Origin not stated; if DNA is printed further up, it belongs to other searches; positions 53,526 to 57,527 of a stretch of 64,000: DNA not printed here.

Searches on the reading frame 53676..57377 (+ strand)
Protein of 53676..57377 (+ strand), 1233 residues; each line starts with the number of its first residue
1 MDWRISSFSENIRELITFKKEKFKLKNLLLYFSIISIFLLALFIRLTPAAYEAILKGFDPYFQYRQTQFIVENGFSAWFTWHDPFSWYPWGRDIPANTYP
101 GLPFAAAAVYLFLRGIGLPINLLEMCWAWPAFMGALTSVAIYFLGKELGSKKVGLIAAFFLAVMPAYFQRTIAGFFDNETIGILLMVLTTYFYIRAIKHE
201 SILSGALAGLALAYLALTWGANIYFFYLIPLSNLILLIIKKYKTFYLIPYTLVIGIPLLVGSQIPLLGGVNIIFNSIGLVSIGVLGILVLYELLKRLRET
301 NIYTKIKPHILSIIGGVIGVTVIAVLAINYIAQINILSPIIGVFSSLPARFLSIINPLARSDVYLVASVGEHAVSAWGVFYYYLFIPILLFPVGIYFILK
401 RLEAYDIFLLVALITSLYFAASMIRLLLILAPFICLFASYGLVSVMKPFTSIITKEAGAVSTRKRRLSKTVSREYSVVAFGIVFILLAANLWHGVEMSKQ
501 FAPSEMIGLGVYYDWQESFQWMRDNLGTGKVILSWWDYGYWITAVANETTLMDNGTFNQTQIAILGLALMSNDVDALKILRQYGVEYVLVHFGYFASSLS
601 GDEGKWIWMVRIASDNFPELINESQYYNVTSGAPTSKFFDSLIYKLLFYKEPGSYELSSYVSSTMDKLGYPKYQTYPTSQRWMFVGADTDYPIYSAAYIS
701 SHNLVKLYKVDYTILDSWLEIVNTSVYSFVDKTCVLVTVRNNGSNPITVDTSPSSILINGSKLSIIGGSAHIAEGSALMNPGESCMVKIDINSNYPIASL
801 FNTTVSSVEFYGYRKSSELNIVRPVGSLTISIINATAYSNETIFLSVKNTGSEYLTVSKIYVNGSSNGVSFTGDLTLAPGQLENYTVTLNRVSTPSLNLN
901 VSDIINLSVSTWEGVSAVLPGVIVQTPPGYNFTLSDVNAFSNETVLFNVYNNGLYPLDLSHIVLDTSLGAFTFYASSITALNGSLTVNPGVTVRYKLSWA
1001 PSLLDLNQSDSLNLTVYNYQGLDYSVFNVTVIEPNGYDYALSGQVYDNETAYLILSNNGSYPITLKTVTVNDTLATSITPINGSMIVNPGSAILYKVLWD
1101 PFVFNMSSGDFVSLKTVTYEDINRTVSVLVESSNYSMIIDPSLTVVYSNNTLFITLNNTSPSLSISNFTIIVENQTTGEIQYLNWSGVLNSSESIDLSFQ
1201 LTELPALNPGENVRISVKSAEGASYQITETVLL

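Call 77: search_protein_families(library=pfam, proteins=[window:53676-57377:+], max_evalue=0.00001)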
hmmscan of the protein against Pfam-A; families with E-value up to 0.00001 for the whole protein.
window:53676-57377:+ (1233 aa): 4 families
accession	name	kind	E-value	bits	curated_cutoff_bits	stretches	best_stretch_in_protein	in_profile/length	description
PF02516.20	STT3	-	8.6e-53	180.7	24.5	1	34-438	7-405/405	Oligosaccharyl transferase STT3, N-terminal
PF13231.12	PMT_2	-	6.2e-08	33.5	26.1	1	131-241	29-140/160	Dolichyl-phosphate-mannose-protein mannosyltransferase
PF01917.21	Arch_flagellin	-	8.7e-07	29.8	29.5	0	1147-1228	84-161/162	Archaebacterial flagellin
PF21436.2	STT3-PglB_core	-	1.5e-06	29.2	23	1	531-588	4-60/131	STT3/PglB/AglB core domain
